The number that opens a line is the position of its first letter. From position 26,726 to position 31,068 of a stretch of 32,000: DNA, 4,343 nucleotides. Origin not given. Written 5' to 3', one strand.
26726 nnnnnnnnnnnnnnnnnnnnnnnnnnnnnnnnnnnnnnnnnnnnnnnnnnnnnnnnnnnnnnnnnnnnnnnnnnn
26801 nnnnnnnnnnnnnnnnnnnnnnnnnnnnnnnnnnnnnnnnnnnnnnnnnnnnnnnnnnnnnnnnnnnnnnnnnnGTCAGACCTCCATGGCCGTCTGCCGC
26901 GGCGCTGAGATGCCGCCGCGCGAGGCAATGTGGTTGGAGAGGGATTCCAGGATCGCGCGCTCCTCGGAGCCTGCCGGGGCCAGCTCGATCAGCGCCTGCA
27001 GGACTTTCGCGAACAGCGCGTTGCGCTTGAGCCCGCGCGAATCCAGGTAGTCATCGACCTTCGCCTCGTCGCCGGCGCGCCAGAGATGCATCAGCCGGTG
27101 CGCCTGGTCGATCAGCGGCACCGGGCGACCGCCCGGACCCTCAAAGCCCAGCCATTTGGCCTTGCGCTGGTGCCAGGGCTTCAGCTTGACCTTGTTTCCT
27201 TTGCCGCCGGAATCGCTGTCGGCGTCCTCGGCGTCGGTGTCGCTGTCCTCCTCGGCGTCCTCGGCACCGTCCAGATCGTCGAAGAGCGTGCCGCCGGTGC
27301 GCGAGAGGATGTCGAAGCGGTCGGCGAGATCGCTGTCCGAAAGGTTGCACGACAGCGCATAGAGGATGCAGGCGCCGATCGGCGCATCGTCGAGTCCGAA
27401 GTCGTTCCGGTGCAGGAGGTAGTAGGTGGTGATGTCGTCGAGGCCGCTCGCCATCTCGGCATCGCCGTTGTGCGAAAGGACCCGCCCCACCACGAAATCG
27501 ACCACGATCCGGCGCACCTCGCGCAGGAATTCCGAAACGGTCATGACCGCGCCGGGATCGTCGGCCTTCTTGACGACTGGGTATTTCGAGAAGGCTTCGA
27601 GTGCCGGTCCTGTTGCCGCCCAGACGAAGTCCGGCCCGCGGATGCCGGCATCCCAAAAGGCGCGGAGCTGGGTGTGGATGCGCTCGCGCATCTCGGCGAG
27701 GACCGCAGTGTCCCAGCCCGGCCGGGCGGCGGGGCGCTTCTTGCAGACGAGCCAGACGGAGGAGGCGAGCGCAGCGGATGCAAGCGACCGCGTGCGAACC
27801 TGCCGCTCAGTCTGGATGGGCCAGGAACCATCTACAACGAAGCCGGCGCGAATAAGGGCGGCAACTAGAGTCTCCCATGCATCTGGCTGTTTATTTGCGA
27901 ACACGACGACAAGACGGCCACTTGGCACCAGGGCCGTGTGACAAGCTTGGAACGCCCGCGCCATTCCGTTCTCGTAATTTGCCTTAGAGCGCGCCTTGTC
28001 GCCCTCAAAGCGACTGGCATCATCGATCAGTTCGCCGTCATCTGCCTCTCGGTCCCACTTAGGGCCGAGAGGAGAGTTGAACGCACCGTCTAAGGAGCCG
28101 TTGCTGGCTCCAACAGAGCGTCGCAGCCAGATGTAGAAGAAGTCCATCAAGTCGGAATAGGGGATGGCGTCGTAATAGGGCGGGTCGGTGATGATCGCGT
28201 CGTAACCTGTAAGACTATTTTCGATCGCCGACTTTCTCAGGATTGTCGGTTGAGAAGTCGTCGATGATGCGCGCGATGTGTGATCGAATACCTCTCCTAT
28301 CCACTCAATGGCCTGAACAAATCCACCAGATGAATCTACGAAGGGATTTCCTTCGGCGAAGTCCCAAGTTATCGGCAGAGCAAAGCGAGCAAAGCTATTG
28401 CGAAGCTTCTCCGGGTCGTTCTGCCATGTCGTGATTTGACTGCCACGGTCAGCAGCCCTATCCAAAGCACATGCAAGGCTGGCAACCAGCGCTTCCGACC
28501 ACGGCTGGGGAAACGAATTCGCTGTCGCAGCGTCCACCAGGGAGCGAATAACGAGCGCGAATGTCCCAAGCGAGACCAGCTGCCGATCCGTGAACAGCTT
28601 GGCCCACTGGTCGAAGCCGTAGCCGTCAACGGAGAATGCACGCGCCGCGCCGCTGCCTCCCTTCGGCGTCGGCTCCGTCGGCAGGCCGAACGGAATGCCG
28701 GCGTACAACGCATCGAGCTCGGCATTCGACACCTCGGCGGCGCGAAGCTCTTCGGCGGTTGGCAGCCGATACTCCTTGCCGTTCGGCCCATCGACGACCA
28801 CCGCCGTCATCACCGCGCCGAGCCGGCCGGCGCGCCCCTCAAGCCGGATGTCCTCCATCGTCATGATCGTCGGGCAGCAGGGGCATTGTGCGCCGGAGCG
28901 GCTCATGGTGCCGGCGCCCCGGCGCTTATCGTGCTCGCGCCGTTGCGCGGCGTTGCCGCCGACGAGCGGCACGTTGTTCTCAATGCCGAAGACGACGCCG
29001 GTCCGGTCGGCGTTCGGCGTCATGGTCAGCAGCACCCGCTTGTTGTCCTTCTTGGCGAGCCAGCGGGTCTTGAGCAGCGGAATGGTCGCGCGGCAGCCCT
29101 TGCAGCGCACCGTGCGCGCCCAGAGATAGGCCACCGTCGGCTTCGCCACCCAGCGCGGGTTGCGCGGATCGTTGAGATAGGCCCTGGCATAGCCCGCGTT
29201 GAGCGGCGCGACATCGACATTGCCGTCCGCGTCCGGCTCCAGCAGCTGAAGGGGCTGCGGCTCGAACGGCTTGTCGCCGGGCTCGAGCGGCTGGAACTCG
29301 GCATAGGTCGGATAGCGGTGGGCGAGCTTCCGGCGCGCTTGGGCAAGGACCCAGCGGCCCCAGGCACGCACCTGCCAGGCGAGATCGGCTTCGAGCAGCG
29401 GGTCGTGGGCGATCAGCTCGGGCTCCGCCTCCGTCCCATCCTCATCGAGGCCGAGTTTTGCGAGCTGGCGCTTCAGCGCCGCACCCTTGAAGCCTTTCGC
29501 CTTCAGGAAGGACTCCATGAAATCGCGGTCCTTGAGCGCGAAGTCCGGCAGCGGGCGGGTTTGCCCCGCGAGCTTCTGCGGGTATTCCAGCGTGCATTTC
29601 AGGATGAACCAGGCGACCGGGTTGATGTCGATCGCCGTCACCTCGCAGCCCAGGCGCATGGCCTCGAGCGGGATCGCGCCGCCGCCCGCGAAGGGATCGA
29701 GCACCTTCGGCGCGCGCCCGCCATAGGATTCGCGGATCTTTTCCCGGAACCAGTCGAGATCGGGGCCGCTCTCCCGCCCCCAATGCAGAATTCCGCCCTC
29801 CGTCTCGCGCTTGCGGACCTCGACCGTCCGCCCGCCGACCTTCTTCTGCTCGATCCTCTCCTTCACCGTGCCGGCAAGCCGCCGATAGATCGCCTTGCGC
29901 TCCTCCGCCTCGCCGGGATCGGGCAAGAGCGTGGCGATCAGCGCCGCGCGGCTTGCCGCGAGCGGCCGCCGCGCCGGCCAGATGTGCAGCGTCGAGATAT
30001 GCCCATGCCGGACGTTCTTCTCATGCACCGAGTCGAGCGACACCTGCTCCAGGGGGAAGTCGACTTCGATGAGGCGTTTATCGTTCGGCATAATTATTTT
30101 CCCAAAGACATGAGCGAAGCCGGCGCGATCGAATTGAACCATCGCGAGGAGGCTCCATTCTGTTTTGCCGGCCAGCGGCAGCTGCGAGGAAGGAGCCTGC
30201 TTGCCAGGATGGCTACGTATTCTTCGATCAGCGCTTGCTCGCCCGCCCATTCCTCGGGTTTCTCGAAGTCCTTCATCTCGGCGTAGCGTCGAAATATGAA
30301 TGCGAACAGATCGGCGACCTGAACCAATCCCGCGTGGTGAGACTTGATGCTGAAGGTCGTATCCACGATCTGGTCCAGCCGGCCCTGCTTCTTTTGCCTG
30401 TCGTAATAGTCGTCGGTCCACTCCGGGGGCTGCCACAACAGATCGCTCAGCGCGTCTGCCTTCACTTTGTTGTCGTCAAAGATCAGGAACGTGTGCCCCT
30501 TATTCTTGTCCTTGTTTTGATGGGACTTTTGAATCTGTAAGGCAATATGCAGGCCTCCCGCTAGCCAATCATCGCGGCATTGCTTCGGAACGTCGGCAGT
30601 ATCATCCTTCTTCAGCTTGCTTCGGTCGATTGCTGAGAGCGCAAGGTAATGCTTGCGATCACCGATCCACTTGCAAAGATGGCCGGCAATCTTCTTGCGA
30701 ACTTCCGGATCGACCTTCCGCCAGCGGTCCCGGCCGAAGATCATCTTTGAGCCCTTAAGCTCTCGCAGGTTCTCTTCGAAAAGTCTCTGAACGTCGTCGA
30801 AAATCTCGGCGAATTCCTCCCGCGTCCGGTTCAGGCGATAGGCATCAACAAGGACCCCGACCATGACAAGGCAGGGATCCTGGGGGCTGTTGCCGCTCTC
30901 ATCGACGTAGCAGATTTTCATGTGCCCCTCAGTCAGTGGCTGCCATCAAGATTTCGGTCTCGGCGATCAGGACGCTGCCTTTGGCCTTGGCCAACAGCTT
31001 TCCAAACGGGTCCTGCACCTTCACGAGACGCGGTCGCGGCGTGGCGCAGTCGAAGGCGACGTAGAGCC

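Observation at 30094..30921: Low-GC DUF3800 gene wedged with 7 nt and 2 nt junctions between the helicase and methylase genes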

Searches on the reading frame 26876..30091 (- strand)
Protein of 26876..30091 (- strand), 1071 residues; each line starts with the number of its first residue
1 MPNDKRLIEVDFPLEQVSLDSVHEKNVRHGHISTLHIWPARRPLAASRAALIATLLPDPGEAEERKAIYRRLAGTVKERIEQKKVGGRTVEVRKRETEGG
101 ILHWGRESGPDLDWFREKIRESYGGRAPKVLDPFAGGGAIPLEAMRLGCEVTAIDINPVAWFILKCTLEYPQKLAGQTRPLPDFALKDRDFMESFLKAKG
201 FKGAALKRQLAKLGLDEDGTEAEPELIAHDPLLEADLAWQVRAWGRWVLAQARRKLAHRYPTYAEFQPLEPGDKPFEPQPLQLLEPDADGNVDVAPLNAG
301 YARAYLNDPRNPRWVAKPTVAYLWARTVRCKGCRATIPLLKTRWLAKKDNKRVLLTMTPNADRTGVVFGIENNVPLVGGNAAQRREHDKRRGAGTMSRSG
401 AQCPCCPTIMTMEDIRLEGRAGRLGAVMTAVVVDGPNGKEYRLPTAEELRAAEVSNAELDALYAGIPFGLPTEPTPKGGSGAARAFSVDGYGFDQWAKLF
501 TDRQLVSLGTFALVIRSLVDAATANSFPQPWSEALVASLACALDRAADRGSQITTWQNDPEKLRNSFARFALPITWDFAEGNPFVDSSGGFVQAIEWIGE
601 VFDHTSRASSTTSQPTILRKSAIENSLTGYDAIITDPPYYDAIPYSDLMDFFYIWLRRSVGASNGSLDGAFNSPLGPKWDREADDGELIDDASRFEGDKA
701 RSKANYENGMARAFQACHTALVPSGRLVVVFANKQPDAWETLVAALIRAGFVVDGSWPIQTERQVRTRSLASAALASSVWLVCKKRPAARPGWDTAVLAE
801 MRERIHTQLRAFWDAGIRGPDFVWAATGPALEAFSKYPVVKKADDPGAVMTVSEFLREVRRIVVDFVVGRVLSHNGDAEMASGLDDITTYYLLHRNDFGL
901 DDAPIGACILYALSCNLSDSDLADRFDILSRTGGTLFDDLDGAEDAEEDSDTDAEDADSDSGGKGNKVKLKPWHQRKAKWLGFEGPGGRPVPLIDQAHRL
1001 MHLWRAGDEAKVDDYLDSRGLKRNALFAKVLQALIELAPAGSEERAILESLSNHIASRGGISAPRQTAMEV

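Call 8: search_protein_families(library=pfam, proteins=[window:26876-30091:-], max_evalue=0.01)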
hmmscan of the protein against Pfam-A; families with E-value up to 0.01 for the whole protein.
window:26876-30091:- (1071 aa): 5 families
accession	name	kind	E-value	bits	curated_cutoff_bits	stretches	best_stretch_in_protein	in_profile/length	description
PF06634.17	DUF1156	-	4.5e-18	65.6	24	1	12-63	2-54/73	Protein of unknown function (DUF1156)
PF02086.21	MethyltransfD12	-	0.00081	19.6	22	1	112-183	9-77/253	D12 class N6 adenine-specific DNA methyltransferase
PF01555.25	N6_N4_Mtase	-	0.00085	19.8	26.7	0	631-735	2-57/221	DNA methylase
PF01170.24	UPF0020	-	0.0019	18.4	22.3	0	130-162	32-64/197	RMKL-like, methyltransferase domain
PF03602.21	Cons_hypoth95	-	0.0038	17.4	24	0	125-166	40-82/182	Conserved hypothetical protein 95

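Call 9: search_protein_families(library=padloc, proteins=[window:26876-30091:-], max_evalue=0.01)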
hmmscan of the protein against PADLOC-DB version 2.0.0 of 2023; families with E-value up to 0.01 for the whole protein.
window:26876-30091:- (1071 aa): 19 families
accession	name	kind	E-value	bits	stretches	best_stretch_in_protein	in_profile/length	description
PDLC00661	HmaB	-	1.2e-118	395.4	2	319-869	268-811/973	DNA-adenine methylase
PDLC00660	HmaB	-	1.9e-114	381.5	3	319-865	267-807/967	DNA-adenine methylase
PDLC03233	MTase_II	-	2e-46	156.9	2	317-800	209-658/731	Type II methyltransferase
PDLC02189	DUF1156_MTase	-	4.5e-34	115.8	3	491-811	437-704/944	-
PDLC03352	MTase_II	-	1.6e-30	103.7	2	493-841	412-798/1023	Type II methyltransferase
PDLC03314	MTase_II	-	6.1e-19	65.6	3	117-163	154-200/944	Type II methyltransferase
PDLC04134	mad2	-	1.7e-09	35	2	126-160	291-325/492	mads_2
PDLC02541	PglX|PglXI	-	1.3e-08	31.5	1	700-753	537-590/919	PglXI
PDLC03367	MTase_II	-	6.3e-07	26.1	1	124-171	39-86/633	Type II methyltransferase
PDLC03224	MTase_II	-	4.2e-06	23.9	1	119-166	86-133/481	Type II methyltransferase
PDLC03319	MTase_II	-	6.7e-06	23.2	1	119-169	16-66/503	Type II methyltransferase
PDLC03322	MTase_II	-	0.00016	18.7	1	125-165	63-103/446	Type II methyltransferase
PDLC03351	MTase_II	-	0.00026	18.3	0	122-158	142-178/348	Type II methyltransferase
PDLC03377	MTase_II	-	0.00029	17.6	0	129-164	124-159/504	Type II methyltransferase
PDLC03353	MTase_II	-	0.00045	17.8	0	630-758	28-108/260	Type II methyltransferase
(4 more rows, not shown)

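Call 11: search_protein_families(library=ncbifam, proteins=[window:26876-30091:-], max_evalue=0.01)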
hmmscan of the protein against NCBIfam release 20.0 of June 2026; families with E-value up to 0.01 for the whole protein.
window:26876-30091:- (1071 aa): 2 families
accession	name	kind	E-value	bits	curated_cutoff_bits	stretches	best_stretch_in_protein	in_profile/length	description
NF042963.1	DUF1156_antiphage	equivalog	1.5e-47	162.3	1000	4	491-660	458-604/960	anti-phage-associated DUF1156 domain-containing protein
NF043040.1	corrin_prot_MT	hypoth_equivalog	0.00035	20.1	180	0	112-158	27-73/216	corrinoid protein-associated methyltransferase CpaM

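Call 58: find_related_loci(query=A4, collection=metagenome_contigs, flank=10000)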
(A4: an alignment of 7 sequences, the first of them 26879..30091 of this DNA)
Query A4 (1071 aa) in metagenome_contigs; peptide patterns used: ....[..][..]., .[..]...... (x = any residue, [..] = any of these).
600 stretches matched a pattern (row limit reached: there are more); 494 encode a relative of the query (tblastn E <= 1e-3); the best 80 are kept; 80 distinct loci.
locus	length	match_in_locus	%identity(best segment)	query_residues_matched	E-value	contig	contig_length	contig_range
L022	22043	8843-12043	83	1-1071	0e+0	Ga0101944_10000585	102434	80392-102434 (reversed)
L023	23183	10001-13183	80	5-1071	0e+0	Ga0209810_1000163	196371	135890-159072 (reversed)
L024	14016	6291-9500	79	3-1071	0e+0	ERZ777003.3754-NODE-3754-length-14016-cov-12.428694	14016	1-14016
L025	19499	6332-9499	67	3-1066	0e+0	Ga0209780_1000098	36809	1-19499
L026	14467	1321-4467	66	3-1066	0e+0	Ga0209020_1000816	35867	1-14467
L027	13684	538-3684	66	3-1066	0e+0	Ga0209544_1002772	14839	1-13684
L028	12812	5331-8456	67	3-1063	0e+0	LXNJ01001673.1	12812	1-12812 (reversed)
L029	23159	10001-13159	66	6-1059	0e+0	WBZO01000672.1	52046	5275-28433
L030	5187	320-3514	64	1-1066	0e+0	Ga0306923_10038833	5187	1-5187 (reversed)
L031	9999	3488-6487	65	6-1059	0e+0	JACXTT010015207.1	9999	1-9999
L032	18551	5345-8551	62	1-1066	0e+0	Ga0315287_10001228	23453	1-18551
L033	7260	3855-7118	63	1-1069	0e+0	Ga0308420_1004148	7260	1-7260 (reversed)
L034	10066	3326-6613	61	1-1069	0e+0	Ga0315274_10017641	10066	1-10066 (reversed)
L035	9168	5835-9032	62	1-1059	0e+0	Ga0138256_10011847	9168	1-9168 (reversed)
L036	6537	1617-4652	62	4-1070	0e+0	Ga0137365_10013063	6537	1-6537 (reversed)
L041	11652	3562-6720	61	3-1059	0e+0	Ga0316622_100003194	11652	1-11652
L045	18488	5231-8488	60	1-1059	0e+0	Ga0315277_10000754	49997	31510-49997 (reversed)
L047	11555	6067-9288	61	1-1062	0e+0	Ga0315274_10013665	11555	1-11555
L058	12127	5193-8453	60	1-1061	0e+0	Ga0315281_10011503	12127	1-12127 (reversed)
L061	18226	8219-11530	60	1-1065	0e+0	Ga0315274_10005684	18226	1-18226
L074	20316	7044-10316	59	1-1071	0e+0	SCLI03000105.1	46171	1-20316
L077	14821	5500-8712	59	6-1071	0e+0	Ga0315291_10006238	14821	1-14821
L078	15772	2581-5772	59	3-1062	0e+0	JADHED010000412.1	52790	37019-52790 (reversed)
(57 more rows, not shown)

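Call 62: search_protein_families(library=pfam, proteins=[L058:4526-5164:+, L047:3882-5075:+, L047:5072-6070:+, L024:4641-6269:+, L061:5321-6700:+, L078:1063-1977:+, L023:8111-9421:+, L033:3046-3858:+, L041:2555-3553:+, L045:4107-5213:+], max_evalue=0.01)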
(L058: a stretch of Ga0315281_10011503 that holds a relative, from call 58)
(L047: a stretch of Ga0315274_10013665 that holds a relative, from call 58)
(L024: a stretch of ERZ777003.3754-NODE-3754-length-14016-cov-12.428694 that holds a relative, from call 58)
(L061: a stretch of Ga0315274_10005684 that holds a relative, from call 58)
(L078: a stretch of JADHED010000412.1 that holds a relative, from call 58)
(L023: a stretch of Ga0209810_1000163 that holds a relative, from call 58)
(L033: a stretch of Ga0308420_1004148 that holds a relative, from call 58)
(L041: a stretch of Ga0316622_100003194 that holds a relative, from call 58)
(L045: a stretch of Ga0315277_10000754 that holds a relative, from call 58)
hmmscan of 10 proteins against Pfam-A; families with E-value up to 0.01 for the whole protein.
L058:4526-5164:+ (212 aa): 1 family
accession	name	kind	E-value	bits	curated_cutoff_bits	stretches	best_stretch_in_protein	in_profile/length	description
PF01936.24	NYN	-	2e-09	38.5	24.2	1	7-182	1-142/145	NYN domain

L047:3882-5075:+ (397 aa): 2 families
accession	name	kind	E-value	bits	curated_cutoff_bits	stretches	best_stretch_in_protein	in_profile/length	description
PF13749.12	HATPase_c_4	-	1e-18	67.5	26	1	307-393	2-89/89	Putative ATP-dependent DNA helicase recG C-terminal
PF04326.19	SLFN_AlbA_2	-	3.7e-12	47.3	25.3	1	14-126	1-113/118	Schlafen, AlbA_2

L047:5072-6070:+ (332 aa): 3 families
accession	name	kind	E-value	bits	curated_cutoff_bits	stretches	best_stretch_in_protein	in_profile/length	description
PF13614.12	AAA_31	-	7.5e-22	78.5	27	1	4-203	2-175/177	AAA domain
PF01656.29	CbiA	-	1e-07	32.4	25.4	1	9-280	4-54/125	CobQ/CobB/MinD/ParA nucleotide binding domain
PF09140.17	MipZ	-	0.0014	18.4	20.7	0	5-54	2-50/262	ATPase MipZ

L024:4641-6269:+ (542 aa): 0 families

L061:5321-6700:+ (459 aa): 1 family
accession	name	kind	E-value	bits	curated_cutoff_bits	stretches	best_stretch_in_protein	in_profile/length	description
PF14280.11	DUF4365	-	3.1e-22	79.6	24.3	1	19-155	8-138/139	Domain of unknown function (DUF4365)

L078:1063-1977:+ (304 aa): 2 families
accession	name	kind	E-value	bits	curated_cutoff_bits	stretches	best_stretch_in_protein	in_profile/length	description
PF18144.7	SMODS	-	4.3e-05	24.2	26.5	1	18-143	22-132/164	Second Messenger Oligonucleotide or Dinucleotide Synthetase domain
PF01909.29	NTP_transf_2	-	0.00029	21.6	21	1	36-103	13-79/93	Nucleotidyltransferase domain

L023:8111-9421:+ (436 aa): 6 families
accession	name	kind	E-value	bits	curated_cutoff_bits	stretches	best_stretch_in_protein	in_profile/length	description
PF13304.12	AAA_21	-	4.7e-28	99.6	27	2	282-376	199-302/304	AAA domain, putative AbiEii toxin, Type IV TA system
PF13175.12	AAA_15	-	1.2e-19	71.7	32.1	2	256-375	248-372/374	AAA ATPase domain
PF02463.25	SMC_N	-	7.9e-10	39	40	1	1-53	1-56/220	RecF/RecN/SMC N terminal domain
PF11398.14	DUF2813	-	4.5e-08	33.3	21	1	1-44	2-45/372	Protein of unknown function (DUF2813)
PF13476.12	AAA_23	-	0.00019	22.6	27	1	4-44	1-42/201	AAA domain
PF13555.12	AAA_29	-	0.0033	17.6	27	1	15-44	16-45/61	P-loop containing region of AAA domain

L033:3046-3858:+ (270 aa): 1 family
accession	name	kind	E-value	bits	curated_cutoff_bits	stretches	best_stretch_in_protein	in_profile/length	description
PF14355.11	Abi_C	-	7.5e-14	52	24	1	182-261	1-82/83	Abortive infection C-terminus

L041:2555-3553:+ (332 aa): 0 families

L045:4107-5213:+ (368 aa): 0 families

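Call 63: search_protein_families(library=padloc, proteins=[L058:4526-5164:+, L047:3882-5075:+, L047:5072-6070:+, L024:4641-6269:+, L061:5321-6700:+, L078:1063-1977:+, L023:8111-9421:+, L033:3046-3858:+, L041:2555-3553:+, L045:4107-5213:+], max_evalue=0.01)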
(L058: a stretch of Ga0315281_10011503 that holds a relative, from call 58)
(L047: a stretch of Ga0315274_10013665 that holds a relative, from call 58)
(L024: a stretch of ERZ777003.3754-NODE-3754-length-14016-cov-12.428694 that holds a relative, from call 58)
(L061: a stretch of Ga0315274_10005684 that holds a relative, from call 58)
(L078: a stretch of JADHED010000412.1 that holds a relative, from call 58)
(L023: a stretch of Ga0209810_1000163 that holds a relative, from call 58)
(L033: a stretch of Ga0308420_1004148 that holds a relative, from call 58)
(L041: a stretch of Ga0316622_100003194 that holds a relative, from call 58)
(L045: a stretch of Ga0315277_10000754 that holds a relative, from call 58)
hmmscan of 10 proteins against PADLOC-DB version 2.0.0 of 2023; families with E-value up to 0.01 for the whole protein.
L058:4526-5164:+ (212 aa): 1 family
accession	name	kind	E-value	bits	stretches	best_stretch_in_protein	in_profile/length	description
PDLC04163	HEC-09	-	2.4e-41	139.6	1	8-212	4-202/203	-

L047:3882-5075:+ (397 aa): 3 families
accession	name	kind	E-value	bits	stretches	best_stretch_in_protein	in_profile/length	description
PDLC02394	pAgo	-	2.8e-12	43.2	1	24-393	51-434/1121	-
PDLC02402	Aga_SIR2-PNTD1-PNTD2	-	1.3e-09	34.8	1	132-376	294-543/876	Class I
PDLC02418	Aga_SIR2-Kinase-PNTD1-PNTD2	-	5.4e-06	22.9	1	282-376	318-421/756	Class I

L047:5072-6070:+ (332 aa): 0 families

L024:4641-6269:+ (542 aa): 4 families
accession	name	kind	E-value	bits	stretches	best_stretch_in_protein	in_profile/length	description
PDLC04161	HEC-07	-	8.7e-202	669.9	1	9-542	7-553/553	-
PDLC04159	HEC-07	-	1.8e-60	203.1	1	21-538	7-527/531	-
PDLC04160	HEC-07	-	1e-52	177.3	1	28-538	38-553/557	-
PDLC04158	HEC-07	-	8.8e-37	124.8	1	39-538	30-522/526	-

L061:5321-6700:+ (459 aa): 8 families
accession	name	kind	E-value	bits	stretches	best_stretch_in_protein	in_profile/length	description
PDLC02415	Aga_REase-PNTD1-PNTD2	-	3.4e-63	211.9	1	3-444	2-418/423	Class I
PDLC02398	Aga_REase-PNTD1-PNTD2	-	5.2e-54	181.9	1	1-396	1-379/429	Class I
PDLC02402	Aga_SIR2-PNTD1-PNTD2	-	2e-30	103.6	1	167-390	581-805/876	Class I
PDLC02418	Aga_SIR2-Kinase-PNTD1-PNTD2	-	1.7e-22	77.4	1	169-390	461-683/756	Class I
PDLC02399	Aga_REase-PNTD1-PNTD2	-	3.6e-19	67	1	210-395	244-422/463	Class I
PDLC02417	Aga_REase_Archaea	-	1.5e-09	35.8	1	167-353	158-325/416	Class I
PDLC02403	Aga_TIR-PNTD1-PNTD2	-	2.9e-07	27.9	1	165-366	160-361/443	Class I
PDLC04290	PDC-M02A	-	0.0062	14.2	0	22-80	19-75/170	-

L078:1063-1977:+ (304 aa): 23 families
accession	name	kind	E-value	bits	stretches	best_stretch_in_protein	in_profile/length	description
PDLC00788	Cyclase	-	1.4e-105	351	1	1-294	1-296/297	oligonucleotide-cyclase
PDLC00801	Cyclase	-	1.8e-62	209.2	1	4-291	5-291/295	oligonucleotide-cyclase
PDLC00794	Cyclase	-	9e-48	161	1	25-288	28-289/297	oligonucleotide-cyclase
PDLC00789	Cyclase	-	1.4e-38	130.9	2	92-290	63-260/261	oligonucleotide-cyclase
PDLC00812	Cyclase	-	6.3e-24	82.3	1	9-291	52-348/352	oligonucleotide-cyclase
PDLC00807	Cyclase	-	3.6e-16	57.2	1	25-246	62-269/342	oligonucleotide-cyclase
PDLC00772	Cyclase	-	4.3e-14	50.2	1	22-241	74-287/375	oligonucleotide-cyclase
PDLC00784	Cyclase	-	2.7e-11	41.3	1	24-250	62-293/351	oligonucleotide-cyclase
PDLC00822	Cyclase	-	1e-07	29.6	1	20-69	24-77/375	oligonucleotide-cyclase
PDLC00809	Cyclase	-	1.8e-07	29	1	8-118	15-117/295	oligonucleotide-cyclase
PDLC00810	Cyclase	-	3.2e-07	28.1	1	17-71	22-76/335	oligonucleotide-cyclase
PDLC00823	Cyclase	-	1.7e-05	22.6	1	21-244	27-204/285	oligonucleotide-cyclase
PDLC00776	Cyclase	-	5.9e-05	20.6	1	18-76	24-77/287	oligonucleotide-cyclase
PDLC00820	Cyclase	-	0.0001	19.7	1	21-90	25-94/324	oligonucleotide-cyclase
PDLC00786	Cyclase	-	0.00014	19.4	1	22-102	26-110/293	oligonucleotide-cyclase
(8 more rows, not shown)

L023:8111-9421:+ (436 aa): 124 families (the best 25 are shown)
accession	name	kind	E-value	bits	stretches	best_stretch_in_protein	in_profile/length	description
PDLC04184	HEC-01A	-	2.7e-52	176.3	1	1-377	1-391/464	-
PDLC04178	HEC-01A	-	3.1e-48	162.8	1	2-401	9-357/399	-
PDLC04182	HEC-01A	-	1.7e-42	143.8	2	128-391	95-365/406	-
PDLC04177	HEC-01A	-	1e-38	131.4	2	130-397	91-362/393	-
PDLC04175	HEC-01A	-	1.3e-38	131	2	218-397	148-332/363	-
PDLC04176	HEC-01A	-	1.2e-34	118.3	1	2-404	3-348/371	-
PDLC04183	HEC-01A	-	1.6e-34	117.6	2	244-393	214-365/402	-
PDLC04389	PDC-M07A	-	7.4e-34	115.5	2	247-388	222-385/443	-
PDLC04393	PDC-M07A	-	1.2e-30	104.9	1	1-385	1-361/435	-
PDLC04392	PDC-M07A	-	1.8e-29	101.1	1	1-386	1-360/432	-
PDLC04541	PDC-M25A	-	3.7e-29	100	2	200-383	139-316/380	-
PDLC02980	AriA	-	1.8e-28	98.4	2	266-375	176-301/304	-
PDLC04391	PDC-M07A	-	6.8e-28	95.8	1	1-388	1-360/412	-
PDLC04135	mad3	-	1.5e-23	82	1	1-394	1-344/374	mads_3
PDLC04180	HEC-01A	-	2.3e-23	81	2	265-376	203-320/382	-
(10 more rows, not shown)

L033:3046-3858:+ (270 aa): 0 families

L041:2555-3553:+ (332 aa): 1 family
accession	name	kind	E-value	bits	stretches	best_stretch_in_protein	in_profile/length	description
PDLC01605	Csx27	-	0.0055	15.2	1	115-280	1-154/206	CAS-VI-B; associated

L045:4107-5213:+ (368 aa): 0 families

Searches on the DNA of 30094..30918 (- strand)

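Call 93: search_rna_families(sources=[L008, L107, L105, L009, L017, L020, L021, L016], threshold=gathering)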
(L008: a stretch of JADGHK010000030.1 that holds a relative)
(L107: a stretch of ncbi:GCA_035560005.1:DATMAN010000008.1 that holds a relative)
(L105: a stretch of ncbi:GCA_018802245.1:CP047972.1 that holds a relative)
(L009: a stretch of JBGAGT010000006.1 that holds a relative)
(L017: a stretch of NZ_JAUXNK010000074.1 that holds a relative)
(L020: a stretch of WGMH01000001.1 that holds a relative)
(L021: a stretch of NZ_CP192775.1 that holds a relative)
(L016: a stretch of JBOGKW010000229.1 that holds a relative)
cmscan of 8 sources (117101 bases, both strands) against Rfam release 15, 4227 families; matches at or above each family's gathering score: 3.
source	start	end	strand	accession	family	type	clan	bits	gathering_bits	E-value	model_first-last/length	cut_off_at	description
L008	336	408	+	RF00005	tRNA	Gene; tRNA;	CL00001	68.6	29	1.4e-12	1-71/71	no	tRNA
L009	2780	2890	+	RF01725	SAM-I-IV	Cis-reg; riboswitch;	CL00012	53.2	41.1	1.2e-05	1-99/99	no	SAM-I/IV (S-adenosyl methionine) riboswitch aptamer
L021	10930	11016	+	RF00005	tRNA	Gene; tRNA;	CL00001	41.4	29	4.4e-05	1-71/71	no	tRNA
